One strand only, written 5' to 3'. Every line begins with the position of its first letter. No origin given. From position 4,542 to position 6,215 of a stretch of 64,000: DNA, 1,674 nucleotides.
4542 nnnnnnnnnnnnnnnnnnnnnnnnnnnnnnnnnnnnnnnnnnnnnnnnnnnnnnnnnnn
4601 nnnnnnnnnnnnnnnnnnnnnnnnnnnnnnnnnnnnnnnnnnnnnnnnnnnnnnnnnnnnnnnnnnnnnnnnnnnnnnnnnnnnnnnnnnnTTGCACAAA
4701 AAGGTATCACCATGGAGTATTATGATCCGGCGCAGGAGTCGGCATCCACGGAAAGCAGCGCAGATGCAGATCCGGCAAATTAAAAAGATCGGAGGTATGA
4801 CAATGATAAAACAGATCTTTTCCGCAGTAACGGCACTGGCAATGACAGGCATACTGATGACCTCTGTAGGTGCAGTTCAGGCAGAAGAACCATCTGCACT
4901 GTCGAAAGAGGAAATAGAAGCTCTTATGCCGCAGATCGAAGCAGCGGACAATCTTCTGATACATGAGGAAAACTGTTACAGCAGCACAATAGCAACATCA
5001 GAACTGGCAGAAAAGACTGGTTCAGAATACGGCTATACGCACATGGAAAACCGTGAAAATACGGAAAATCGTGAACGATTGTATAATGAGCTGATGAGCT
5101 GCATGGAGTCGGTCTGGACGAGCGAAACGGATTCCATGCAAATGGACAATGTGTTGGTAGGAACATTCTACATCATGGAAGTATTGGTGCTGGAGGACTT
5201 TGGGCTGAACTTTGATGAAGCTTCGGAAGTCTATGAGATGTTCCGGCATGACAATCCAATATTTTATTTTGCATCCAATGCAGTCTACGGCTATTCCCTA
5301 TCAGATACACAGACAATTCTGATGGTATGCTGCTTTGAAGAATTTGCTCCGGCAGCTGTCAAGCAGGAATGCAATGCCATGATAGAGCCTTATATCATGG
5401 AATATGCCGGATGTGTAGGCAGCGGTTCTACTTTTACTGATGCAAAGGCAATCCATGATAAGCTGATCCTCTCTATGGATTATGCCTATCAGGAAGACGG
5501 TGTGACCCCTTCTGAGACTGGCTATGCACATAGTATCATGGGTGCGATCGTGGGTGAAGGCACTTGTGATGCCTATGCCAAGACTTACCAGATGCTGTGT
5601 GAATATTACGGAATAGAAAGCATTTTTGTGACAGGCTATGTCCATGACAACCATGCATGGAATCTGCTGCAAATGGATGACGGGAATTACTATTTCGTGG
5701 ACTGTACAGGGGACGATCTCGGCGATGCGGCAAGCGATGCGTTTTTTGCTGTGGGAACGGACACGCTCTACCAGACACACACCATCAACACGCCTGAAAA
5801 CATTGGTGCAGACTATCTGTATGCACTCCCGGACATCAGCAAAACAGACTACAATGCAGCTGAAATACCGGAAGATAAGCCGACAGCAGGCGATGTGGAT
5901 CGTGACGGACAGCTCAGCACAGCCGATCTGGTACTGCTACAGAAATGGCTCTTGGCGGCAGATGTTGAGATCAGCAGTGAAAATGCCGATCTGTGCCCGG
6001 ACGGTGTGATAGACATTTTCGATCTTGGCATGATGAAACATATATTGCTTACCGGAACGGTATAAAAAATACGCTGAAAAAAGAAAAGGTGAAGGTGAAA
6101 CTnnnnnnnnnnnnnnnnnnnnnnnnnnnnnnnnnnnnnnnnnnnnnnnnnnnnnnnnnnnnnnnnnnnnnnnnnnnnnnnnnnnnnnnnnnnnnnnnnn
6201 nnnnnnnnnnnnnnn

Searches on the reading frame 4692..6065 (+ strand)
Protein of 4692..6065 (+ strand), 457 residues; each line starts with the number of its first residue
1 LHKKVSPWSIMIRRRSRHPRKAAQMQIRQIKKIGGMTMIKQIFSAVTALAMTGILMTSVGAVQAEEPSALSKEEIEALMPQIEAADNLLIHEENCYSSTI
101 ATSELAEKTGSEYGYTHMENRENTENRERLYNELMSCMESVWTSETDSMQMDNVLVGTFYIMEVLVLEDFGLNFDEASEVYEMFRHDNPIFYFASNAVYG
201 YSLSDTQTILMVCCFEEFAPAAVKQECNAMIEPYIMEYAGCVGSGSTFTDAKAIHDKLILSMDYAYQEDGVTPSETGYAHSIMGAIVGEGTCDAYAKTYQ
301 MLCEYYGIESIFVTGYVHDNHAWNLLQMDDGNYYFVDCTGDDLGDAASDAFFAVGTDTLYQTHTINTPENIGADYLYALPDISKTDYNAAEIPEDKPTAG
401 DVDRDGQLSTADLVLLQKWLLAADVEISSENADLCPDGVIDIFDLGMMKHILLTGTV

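Call 63: search_protein_families(library=pfam, proteins=[window:4692-6065:+], max_evalue=0.00001)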
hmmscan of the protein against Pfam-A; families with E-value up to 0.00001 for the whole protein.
window:4692-6065:+ (457 aa): 2 families
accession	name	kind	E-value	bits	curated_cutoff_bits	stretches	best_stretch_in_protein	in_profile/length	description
PF01841.26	Transglut_core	-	9.7e-08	32.7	23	1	247-337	14-107/108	Transglutaminase-like superfamily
PF00404.24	Dockerin_1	-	3.7e-07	30.7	22.9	1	399-453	1-57/57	Dockerin type I domain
